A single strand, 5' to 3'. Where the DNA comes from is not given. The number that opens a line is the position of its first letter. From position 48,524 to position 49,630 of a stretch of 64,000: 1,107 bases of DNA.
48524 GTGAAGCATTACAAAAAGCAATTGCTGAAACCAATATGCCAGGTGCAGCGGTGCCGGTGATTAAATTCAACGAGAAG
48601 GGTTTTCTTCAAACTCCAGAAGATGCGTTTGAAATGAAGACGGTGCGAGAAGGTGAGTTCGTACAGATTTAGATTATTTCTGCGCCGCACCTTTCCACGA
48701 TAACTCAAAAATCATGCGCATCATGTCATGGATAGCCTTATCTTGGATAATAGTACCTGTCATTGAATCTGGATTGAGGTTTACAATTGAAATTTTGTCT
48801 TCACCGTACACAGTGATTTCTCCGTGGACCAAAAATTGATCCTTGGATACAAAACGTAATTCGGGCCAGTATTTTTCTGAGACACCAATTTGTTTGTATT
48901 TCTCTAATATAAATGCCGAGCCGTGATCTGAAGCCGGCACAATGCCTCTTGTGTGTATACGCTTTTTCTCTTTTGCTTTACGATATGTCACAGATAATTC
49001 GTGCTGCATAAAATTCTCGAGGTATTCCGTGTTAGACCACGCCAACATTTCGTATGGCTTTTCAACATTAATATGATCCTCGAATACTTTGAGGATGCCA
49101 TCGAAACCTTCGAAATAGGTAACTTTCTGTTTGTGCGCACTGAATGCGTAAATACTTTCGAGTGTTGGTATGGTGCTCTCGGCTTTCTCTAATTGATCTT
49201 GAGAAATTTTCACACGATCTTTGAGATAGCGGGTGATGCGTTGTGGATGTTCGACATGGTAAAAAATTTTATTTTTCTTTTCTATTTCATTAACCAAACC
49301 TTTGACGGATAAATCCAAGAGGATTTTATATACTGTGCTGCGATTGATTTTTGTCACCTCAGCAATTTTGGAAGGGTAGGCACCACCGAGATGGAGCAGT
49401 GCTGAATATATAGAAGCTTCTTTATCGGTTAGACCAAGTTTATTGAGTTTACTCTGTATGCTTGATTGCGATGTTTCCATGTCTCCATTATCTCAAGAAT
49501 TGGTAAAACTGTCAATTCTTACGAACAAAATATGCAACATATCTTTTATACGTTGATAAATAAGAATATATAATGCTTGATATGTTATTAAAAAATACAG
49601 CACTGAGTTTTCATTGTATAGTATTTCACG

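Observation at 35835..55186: One HAAT (liv-type) ABC transporter 'exploded' over 19 kb, with 7 paralogous binding proteins each wired to its own TrmB-family regulator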

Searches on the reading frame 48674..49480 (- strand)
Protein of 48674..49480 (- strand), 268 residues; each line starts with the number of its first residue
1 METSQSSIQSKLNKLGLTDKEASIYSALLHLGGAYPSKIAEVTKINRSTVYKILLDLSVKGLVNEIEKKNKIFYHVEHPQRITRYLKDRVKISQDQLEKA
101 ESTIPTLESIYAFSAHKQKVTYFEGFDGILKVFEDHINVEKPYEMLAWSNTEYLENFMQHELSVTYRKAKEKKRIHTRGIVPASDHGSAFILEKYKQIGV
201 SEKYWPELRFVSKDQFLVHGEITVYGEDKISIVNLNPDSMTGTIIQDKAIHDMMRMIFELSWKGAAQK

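Call 5: search_protein_families(library=pfam, proteins=[window:48674-49480:-], max_evalue=0.1)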
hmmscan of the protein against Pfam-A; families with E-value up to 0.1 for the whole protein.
window:48674-49480:- (268 aa): 12 families
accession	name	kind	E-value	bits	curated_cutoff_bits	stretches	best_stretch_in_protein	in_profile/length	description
PF01978.25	TrmB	-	1.4e-15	57.3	25.6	1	12-76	1-65/68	Sugar-specific transcriptional regulator TrmB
PF03965.22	Penicillinase_R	-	0.0011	19.8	22.6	1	17-78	1-66/115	Penicillinase repressor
PF10007.15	DUF2250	-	0.0071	16.9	24.4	1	17-69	6-58/93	Uncharacterized protein conserved in archaea (DUF2250)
PF03551.20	PadR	-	0.008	16.6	27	0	41-69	25-53/75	Transcriptional regulator PadR-like family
PF02796.21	HTH_7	-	0.011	16.3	23.8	1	37-54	25-42/45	Helix-turn-helix domain of resolvase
PF13384.12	HTH_23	-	0.015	15.6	24.6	1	29-54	13-38/50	Homeodomain-like domain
PF13551.12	HTH_29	-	0.023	15.2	28.1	1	28-62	6-41/64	Winged helix-turn helix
PF12802.13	MarR_2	-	0.029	15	27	1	15-63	1-50/61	MarR family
PF04297.20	UPF0122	-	0.03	15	22.7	1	37-99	37-97/101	Putative helix-turn-helix protein, YlxM / p13 like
PF00929.31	RNase_T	-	0.061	14.3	24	0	58-126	25-94/164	Exonuclease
PF09339.16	HTH_IclR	-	0.068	13.4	22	0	37-63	22-48/52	IclR helix-turn-helix domain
PF01475.25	FUR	-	0.092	13.3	23.1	0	41-78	37-75/121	Ferric uptake regulator family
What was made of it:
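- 48674..49480 (-): REG5, TrmB-like regulator and the best conserved class. PF01978 57 bits (call 5).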

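Call 14: find_homologous_proteins(query=window:48674-49480:-, max_evalue=0.00001)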
Query window:48674-49480:- (268 aa): 462 proteins with E <= 0.00001 among 956 candidates; the best 120 are listed.
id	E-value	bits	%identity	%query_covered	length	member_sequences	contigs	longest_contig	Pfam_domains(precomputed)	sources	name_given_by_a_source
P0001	1.8e-171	586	99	100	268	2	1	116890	PF01978.26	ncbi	-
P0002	1.8e-122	426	68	100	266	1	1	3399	PF01978.26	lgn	-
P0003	4.8e-118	411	68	100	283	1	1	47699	PF01978.26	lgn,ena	-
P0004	3.3e-106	373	62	99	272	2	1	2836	PF01978.26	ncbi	-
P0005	5.5e-106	372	62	99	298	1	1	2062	PF01978.26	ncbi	-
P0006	3.1e-102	360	60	100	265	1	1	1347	PF01978.26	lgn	-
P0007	7.1e-102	358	59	96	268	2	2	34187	PF01978.26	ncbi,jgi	jgi:sugar-specific transcriptional regulator TrmB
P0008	2.1e-101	357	60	97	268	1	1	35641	PF01978.26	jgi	jgi:predicted transcriptional regulator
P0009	2.9e-101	356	59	96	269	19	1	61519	PF01978.26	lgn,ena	-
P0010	1.6e-100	354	58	96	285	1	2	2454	PF01978.26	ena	-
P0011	1.7e-100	354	60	96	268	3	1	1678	PF01978.26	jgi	-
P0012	2.4e-100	353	58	98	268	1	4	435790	PF01978.26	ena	-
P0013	4.6e-100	352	58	97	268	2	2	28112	PF01978.26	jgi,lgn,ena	-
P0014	5.2e-100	352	58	97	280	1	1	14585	PF01978.26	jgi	jgi:predicted transcriptional regulator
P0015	1.8e-99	350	59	97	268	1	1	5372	PF01978.26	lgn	-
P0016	6.9e-99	349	59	97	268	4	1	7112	PF01978.26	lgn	-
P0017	1.1e-98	348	59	96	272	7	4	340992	PF01978.26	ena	-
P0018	1.3e-98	348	60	96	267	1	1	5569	PF01978.26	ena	-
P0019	2.0e-98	347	58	99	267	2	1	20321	PF01978.26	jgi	jgi:sugar-specific transcriptional regulator TrmB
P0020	6.0e-97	342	57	96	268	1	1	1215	PF01978.26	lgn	-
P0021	1.5e-96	341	57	97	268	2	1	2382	PF01978.26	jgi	jgi:HTH-type transcriptional regulator, sugar sensing transcriptional regulator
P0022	6.6e-96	339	57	96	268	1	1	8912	PF01978.26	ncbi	-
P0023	9.9e-96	338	56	97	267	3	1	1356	PF01978.26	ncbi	-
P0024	1.1e-95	338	58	96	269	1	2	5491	PF01978.26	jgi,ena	-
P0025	1.4e-95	338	58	96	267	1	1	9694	PF01978.26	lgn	-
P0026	5.9e-93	329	55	96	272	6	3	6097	PF01978.26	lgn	-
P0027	3.7e-86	307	55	97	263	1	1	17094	PF01978.26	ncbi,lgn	-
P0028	9.7e-85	302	52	97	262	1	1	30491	PF01978.26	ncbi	-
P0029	6.3e-84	300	52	98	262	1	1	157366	PF01978.26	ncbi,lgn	-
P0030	1.7e-83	298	54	98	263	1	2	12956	PF01978.26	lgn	-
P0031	2.8e-83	297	52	99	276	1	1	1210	PF01978.26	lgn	-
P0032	4.5e-83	297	52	98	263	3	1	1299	PF01978.26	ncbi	-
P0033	6.3e-83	296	50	97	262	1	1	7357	PF01978.26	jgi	-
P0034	6.0e-82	293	52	98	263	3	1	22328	PF01978.26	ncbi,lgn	-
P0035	8.4e-82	293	50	100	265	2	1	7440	PF01978.26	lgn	-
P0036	1.3e-81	292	49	99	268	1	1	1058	PF01978.26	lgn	-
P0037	2.2e-81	291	50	99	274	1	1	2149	PF01978.26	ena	-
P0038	2.3e-81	291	50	99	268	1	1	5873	PF01978.26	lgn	-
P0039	2.8e-81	291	53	96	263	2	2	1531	PF01978.26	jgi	jgi:sugar-specific transcriptional regulator TrmB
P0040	6.9e-81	290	50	98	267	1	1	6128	PF01978.26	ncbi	-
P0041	1.0e-80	289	52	97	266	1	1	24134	PF01978.26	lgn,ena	-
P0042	1.1e-80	289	48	100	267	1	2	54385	PF01978.26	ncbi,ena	-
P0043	1.1e-80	289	51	100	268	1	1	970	PF01978.26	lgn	-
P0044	1.2e-80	289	51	97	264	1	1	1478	PF01978.26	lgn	-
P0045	2.0e-80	288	52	98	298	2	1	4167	PF01978.26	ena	-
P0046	3.5e-80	287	53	97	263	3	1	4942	PF01978.26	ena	-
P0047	4.0e-80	287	51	97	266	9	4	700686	PF01978.26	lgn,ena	-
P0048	7.2e-80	286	50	99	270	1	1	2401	PF01978.26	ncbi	-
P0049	9.9e-80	286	50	100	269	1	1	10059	PF01978.26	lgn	-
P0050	1.0e-79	286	51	98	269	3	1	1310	PF01978.26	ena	-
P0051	2.0e-79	285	49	100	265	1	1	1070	PF01978.26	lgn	-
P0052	2.0e-79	285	50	95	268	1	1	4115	PF01978.26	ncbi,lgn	-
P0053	2.1e-79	285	50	98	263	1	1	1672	PF01978.26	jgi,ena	-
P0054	2.5e-79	285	50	97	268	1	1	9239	PF01978.26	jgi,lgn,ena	jgi:sugar-specific transcriptional regulator TrmB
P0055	2.8e-79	284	51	98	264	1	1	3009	PF01978.26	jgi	jgi:sugar-specific transcriptional regulator TrmB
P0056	2.9e-79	284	51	97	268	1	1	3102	PF01978.26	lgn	-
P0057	3.4e-79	284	51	96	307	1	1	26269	PF01978.26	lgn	-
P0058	3.4e-79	284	51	95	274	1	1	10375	PF01978.26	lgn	-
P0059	4.5e-79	284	51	97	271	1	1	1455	PF01978.26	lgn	-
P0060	5.2e-79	283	51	97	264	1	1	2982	PF01978.26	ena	-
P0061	5.5e-79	283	52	94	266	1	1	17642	PF01978.26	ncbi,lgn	-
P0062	6.8e-79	283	48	99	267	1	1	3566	PF01978.26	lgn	-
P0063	6.9e-79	283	49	99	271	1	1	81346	PF01978.26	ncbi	-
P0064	7.1e-79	283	49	100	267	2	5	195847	PF01978.26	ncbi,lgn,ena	-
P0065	9.6e-79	283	49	99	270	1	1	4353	PF01978.26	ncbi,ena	-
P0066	1.0e-78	282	51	94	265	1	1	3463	PF01978.26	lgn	-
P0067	1.1e-78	282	50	97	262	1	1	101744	PF01978.26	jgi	jgi:sugar-specific transcriptional regulator TrmB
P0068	1.3e-78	282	48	99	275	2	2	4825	PF01978.26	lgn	-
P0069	1.6e-78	282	50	99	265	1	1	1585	PF01978.26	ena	-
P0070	3.0e-78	281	49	99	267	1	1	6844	PF01978.26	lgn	-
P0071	5.3e-78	280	51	100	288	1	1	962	PF01978.26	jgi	jgi:sugar-specific transcriptional regulator TrmB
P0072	8.4e-78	279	49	97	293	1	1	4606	PF01978.26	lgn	-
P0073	8.6e-78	279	51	97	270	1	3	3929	PF01978.26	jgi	jgi:HTH-type transcriptional regulator, sugar sensing transcriptional regulator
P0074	8.8e-78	279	52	97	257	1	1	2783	PF01978.26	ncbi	-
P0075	9.1e-78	279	50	100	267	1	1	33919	PF01978.26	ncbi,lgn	-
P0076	1.3e-77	279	50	97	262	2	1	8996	PF01978.26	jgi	jgi:sugar-specific transcriptional regulator TrmB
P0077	1.4e-77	279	48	100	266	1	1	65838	PF01978.26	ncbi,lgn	ncbi:MAG: helix-turn-helix domain-containing protein [Patescibacteria group bacterium]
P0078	1.4e-77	279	47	100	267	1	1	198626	PF01978.26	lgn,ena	-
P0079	1.6e-77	279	48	98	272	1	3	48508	PF01978.26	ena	-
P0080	1.7e-77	278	49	99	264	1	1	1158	PF01978.26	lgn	-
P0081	1.9e-77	278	49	97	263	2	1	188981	PF01978.26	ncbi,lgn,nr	ncbi:MAG TPA: helix-turn-helix domain-containing protein [Candidatus Udaeobacter sp.]|nr:helix-turn-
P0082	2.0e-77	278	51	96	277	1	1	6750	PF01978.26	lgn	-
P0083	2.1e-77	278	52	97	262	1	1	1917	PF01978.26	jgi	jgi:HTH-type transcriptional regulator, sugar sensing transcriptional regulator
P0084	2.1e-77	278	50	97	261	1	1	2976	PF01978.26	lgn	-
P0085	2.2e-77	278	48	99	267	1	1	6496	PF01978.26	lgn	-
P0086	2.3e-77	278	52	94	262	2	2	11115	PF01978.26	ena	-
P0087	2.4e-77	278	49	97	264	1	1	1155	PF01978.26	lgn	-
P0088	2.9e-77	278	48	98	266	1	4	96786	PF01978.26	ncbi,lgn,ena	ncbi:MAG: helix-turn-helix domain-containing protein [Patescibacteria group bacterium]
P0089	3.6e-77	277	48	99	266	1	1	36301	PF01978.26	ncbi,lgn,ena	-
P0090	4.9e-77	277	46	99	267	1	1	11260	PF01978.26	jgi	-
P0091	1.1e-76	276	47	100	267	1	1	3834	PF01978.26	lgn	-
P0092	1.2e-76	276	48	97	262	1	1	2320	PF01978.26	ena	-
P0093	1.3e-76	276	48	100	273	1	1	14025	PF01978.26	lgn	-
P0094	1.4e-76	275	51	97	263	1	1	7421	PF01978.26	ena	-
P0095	1.5e-76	275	52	95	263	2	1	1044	PF01978.26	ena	-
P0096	1.7e-76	275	51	95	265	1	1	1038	PF01978.26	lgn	-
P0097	1.9e-76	275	51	97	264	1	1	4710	PF01978.26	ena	-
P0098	2.0e-76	275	48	98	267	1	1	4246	PF01978.26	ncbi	-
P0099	2.1e-76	275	48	96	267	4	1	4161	PF01978.26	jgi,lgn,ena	-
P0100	2.2e-76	275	50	97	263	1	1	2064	PF01978.26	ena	-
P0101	2.3e-76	275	51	95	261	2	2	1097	PF01978.26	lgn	-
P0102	2.6e-76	275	48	96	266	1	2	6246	PF01978.26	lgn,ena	-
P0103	2.7e-76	275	48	98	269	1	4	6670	PF01978.26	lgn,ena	-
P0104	2.8e-76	275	50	96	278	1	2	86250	PF01978.26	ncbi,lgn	-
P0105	2.8e-76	274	50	95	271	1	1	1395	PF01978.26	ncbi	-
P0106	3.1e-76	274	49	97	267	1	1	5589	PF01978.26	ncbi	-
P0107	3.3e-76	274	49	97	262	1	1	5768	PF01978.26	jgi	jgi:sugar-specific transcriptional regulator TrmB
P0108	3.6e-76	274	50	95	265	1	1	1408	PF01978.26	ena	-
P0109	3.7e-76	274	52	96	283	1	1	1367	PF01978.26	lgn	-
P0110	4.0e-76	274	50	96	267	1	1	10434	PF01978.26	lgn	-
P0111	5.1e-76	274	50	95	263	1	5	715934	PF13730.13,PF01978.26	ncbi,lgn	-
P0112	5.4e-76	274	48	98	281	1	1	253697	PF01978.26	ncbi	-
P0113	5.5e-76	274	49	98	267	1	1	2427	PF01978.26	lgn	-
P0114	6.5e-76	273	49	96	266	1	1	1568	PF01978.26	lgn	-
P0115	6.7e-76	273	49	97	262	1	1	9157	PF01978.26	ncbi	-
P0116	7.4e-76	273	49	97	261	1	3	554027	PF01978.26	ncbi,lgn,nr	ncbi:helix-turn-helix domain-containing protein [Patescibacteria group bacterium]|nr:helix-turn-heli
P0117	8.2e-76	273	50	94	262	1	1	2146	PF01978.26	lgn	-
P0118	8.5e-76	273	47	100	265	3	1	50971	PF01978.26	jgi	jgi:sugar-specific transcriptional regulator TrmB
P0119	1.4e-75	272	47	99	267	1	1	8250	PF01978.26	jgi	-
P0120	1.5e-75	272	48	95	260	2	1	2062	PF01978.26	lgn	-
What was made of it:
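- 48674..49480 (-): 462 homologues; the sources that name an organism mostly say Patescibacteria (call 14).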

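Call 15: find_encoding_contigs(protein=P0001, flank=10000, max_places=3)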
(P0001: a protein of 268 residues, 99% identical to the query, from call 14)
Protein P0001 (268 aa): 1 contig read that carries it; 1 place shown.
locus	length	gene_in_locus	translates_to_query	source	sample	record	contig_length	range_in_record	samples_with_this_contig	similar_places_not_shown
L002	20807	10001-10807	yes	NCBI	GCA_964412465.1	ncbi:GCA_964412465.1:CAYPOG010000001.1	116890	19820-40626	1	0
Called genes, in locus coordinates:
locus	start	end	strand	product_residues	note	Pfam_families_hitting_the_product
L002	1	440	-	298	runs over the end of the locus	PF00490:ALAD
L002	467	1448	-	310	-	PF04072:LCM (weak)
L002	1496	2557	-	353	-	PF13458:Peripla_BP_6, PF01094:ANF_receptor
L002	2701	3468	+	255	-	PF01978:TrmB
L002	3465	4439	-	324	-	PF04348:LppC, PF13458:Peripla_BP_6, PF01094:ANF_receptor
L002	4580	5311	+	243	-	-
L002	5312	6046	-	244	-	PF02463:SMC_N (faint), PF13175:AAA_15 (faint), PF13476:AAA_23 (faint), PF00005:ABC_tran, PF13304:AAA_21 (faint), PF12399:BCA_ABC_TP_C (weak)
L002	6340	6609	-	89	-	-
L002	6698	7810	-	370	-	PF13458:Peripla_BP_6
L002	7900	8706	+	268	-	PF01978:TrmB (faint)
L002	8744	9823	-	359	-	PF13433:Peripla_BP_5 (weak), PF13458:Peripla_BP_6, PF01094:ANF_receptor (weak)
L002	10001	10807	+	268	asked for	PF01978:TrmB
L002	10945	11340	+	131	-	-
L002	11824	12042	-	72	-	PF02452:PemK_toxin (weak)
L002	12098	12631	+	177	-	-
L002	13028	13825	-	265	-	PF01978:TrmB (weak)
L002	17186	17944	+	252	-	PF01978:TrmB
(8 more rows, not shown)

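Call 16: find_encoding_contigs(protein=P0047, flank=10000, max_places=3)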
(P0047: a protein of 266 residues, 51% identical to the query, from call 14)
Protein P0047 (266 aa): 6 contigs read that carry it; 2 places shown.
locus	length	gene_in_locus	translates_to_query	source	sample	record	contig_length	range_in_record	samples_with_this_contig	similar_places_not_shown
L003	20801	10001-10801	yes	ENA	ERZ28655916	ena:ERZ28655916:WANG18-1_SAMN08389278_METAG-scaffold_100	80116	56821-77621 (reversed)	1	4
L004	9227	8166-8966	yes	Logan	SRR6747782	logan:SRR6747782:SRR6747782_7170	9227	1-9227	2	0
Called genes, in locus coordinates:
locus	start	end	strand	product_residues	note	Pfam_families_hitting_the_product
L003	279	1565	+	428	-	PF01555:N6_N4_Mtase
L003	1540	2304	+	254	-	PF01555:N6_N4_Mtase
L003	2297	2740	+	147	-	-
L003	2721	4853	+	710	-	-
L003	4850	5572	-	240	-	PF02463:SMC_N (weak), PF00005:ABC_tran, PF13304:AAA_21 (weak)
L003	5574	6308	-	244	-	PF02463:SMC_N, PF13175:AAA_15 (faint), PF13476:AAA_23 (weak), PF00005:ABC_tran, PF13304:AAA_21 (faint), PF12399:BCA_ABC_TP_C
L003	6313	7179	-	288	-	PF02653:BPD_transp_2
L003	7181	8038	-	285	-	PF02653:BPD_transp_2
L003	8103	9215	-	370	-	PF13458:Peripla_BP_6, PF13433:Peripla_BP_5 (faint), PF01094:ANF_receptor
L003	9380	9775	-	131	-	-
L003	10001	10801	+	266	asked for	PF01978:TrmB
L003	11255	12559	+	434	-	PF00239:Resolvase, PF07508:Recombinase, PF13408:Zn_ribbon_recom (weak)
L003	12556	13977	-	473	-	-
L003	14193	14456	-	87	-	PF01649:Ribosomal_S20p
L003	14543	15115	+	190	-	PF01330:RuvA_N, PF00633:HHH (faint), PF12836:HHH_3 (faint), PF14520:HHH_5, PF07499:RuvA_C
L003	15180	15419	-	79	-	-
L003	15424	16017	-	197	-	-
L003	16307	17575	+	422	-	PF08245:Mur_ligase_M, PF02875:Mur_ligase_C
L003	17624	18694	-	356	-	-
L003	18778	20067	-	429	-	PF01520:Amidase_3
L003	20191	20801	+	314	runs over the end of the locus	PF01149:Fapy_DNA_glyco, PF05833:NFACT_N (faint), PF06831:H2TH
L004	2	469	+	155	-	?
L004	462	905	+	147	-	-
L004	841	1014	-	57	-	-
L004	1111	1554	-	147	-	-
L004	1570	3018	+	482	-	-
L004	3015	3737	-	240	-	PF02463:SMC_N (weak), PF00005:ABC_tran, PF13304:AAA_21 (weak)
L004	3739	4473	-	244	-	PF02463:SMC_N, PF13175:AAA_15 (faint), PF13476:AAA_23 (weak), PF00005:ABC_tran, PF13304:AAA_21 (faint), PF12399:BCA_ABC_TP_C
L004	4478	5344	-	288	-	PF02653:BPD_transp_2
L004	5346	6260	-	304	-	PF02653:BPD_transp_2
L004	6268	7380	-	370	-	PF13458:Peripla_BP_6, PF13433:Peripla_BP_5 (faint), PF01094:ANF_receptor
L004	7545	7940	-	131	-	-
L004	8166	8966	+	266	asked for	PF01978:TrmB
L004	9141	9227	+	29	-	?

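Call 19: search_solved_structures(query=A3, max_evalue=1, show_alignments=2)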
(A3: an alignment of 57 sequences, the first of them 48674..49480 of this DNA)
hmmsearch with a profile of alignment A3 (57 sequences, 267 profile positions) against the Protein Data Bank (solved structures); distinct sequences matched with E-value up to 1: 97 (the best 60 are shown).
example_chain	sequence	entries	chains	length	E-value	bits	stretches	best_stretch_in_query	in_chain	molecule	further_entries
1sfx_A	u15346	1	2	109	2.9e-09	40.2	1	7-102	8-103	Conserved hypothetical protein AF2008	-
3qph_A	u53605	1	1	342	4.7e-07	33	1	7-80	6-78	TrmB, a global transcription regulator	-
2lvs_A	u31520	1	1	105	7.3e-06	29.1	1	31-66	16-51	Putative uncharacterized protein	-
4rs8_A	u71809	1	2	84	3.3e-05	27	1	22-87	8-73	AspA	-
5k5o_A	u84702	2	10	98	4.3e-05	26.6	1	22-91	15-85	AspA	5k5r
5k1y_C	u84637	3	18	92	6.2e-05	26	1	22-90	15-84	AspA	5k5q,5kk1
5bpd_A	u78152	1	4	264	0.00018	24.5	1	15-112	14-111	TrmBL2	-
5box_A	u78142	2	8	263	0.00019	24.4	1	16-112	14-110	Putative HTH-type transcriptional regulator TrmBL2 | TrmBL2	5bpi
5bqt_A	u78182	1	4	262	0.00024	24.1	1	16-112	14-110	Putative HTH-type transcriptional regulator TrmBL2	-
2kko_A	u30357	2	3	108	0.0021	21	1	28-79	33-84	POSSIBLE TRANSCRIPTIONAL REGULATORY PROTEIN (POSSIBLY ARSR-FAMILY) | Possible transcriptional regulatory arsR-family protein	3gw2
4ija_A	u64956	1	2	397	0.0027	20.6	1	17-68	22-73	XylR protein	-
9qdr_A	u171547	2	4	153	0.0029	20.6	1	9-81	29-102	MarR family transcriptional regulator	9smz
1lj9_A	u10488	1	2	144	0.003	20.5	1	17-86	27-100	transcriptional regulator SlyA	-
1s3j_A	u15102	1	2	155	0.0034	20.3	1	6-68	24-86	YusO protein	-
6cmv_A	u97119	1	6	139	0.0041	20.1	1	4-102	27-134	Transcriptional regulator Lrs14-like protein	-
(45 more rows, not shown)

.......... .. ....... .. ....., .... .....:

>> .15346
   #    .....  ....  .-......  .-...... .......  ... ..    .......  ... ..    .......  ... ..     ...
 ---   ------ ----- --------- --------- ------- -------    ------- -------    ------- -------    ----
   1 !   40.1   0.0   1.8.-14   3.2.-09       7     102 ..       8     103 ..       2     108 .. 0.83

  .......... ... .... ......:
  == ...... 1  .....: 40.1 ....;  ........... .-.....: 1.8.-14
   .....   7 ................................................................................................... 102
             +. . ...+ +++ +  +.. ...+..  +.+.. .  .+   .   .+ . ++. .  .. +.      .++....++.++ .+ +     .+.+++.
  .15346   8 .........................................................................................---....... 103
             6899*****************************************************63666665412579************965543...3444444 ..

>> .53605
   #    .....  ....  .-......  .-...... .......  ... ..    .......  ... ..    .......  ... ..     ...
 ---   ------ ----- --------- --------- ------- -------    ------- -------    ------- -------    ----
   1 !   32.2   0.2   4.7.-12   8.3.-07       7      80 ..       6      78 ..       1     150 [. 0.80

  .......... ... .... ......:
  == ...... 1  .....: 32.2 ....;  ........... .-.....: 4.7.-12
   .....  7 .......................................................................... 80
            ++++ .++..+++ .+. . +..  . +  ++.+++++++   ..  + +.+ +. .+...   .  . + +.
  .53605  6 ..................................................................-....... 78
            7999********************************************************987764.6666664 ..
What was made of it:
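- On TrmB family of transcription regulators: In REG5 the Tyr aligns directly with TrmB Y50 (call 19).
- Closest known: TrmBL2 / TrmBL3. Different: Sequence similarity is limited to the N-terminal ~110 residues (call 19).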

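Call 23: find_related_loci(query=A3, collection=genome_contigs, flank=10000)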
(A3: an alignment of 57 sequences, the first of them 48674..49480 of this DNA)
Query A3 (268 aa) in genome_contigs; peptide patterns used: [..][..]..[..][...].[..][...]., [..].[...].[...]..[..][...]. (x = any residue, [..] = any of these).
193 stretches matched a pattern; 112 encode a relative of the query (tblastn E <= 1e-3); the best 80 are kept; 80 distinct loci.
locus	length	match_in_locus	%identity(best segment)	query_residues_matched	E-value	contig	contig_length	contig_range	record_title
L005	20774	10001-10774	59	8-265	2e-108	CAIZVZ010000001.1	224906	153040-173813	uncultured bacterium isolate Loc080925-6m_bin-1435 genome assembly, contig: bin-1435:01/21, whole genome shotgun sequenc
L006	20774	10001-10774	59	8-265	3e-107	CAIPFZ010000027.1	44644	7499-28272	uncultured bacterium isolate Loclat_bin-19408 genome assembly, contig: bin-19408:27/77, whole genome shotgun sequence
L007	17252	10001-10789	58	1-265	7e-106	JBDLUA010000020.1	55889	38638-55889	MAG: Candidatus Parcubacteria bacterium isolate lewisrun_2019_sw_WHONDRS-S19S_0014_B_bin.73 scaffold_1123649, whole geno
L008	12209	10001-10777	55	5-265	5e-93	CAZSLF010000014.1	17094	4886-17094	MAG TPA_asm: uncultured Candidatus Saccharibacteria bacterium isolate SRP286056_co1_598 genome assembly, contig: NODE_40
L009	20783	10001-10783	54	5-267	5e-91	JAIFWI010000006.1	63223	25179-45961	MAG: Candidatus Parcubacteria bacterium isolate viral-cat_42_20 PAFVLPS_2018_scaffold_4792, whole genome shotgun sequenc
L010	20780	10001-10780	52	4-265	1e-90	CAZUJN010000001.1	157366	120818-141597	MAG TPA_asm: uncultured Candidatus Saccharibacteria bacterium isolate SRP278252_co2_137 genome assembly, contig: NODE_11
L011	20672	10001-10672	57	42-265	5e-89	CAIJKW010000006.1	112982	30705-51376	uncultured bacterium isolate MJ-time_bin-4611 genome assembly, contig: bin-4611:06/57, whole genome shotgun sequence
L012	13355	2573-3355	53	5-267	2e-88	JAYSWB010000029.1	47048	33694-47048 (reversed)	MAG: bacterium isolate GFS_12865 GFS_12865_28, whole genome shotgun sequence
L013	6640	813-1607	49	1-267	6e-88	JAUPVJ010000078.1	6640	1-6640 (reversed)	MAG: Patescibacteria group bacterium isolate erpe_2018_sw_30hr_WHONDRS-SW48-000095_B_bin.1 scaffold_879886, whole genome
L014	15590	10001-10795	48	1-267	9e-87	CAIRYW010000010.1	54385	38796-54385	uncultured bacterium isolate AlinenLipids_bin-2449 genome assembly, contig: bin-2449:10/29, whole genome shotgun sequenc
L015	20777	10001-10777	51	7-267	8e-87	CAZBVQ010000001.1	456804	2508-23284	MAG TPA_asm: uncultured Candidatus Saccharibacteria bacterium isolate SRP133034_co1_10 genome assembly, contig: NODE_1_l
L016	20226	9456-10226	52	7-263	1e-85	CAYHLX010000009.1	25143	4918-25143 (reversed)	MAG TPA_asm: uncultured Candidatus Saccharibacteria bacterium isolate ERP119705_co13_651 genome assembly, contig: NODE_2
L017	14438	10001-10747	52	12-262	4e-85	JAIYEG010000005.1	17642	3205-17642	MAG: bacterium isolate H1_MAG_00060 pond_H1_MAG_00060_000000000004, whole genome shotgun sequence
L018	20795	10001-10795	49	1-268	3e-85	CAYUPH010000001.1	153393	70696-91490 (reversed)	MAG TPA_asm: uncultured Candidatus Saccharibacteria bacterium isolate SRP135725_co1_406 genome assembly, contig: NODE_37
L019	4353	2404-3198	49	3-268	1e-84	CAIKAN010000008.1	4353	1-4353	uncultured bacterium isolate AM-2014_bin-3203 genome assembly, contig: bin-3203:08/99, whole genome shotgun sequence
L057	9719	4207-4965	44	11-265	1e-74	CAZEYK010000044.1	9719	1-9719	MAG TPA_asm: uncultured Gammaproteobacteria bacterium isolate SRP118108_co5_163 genome assembly, contig: NODE_7971_lengt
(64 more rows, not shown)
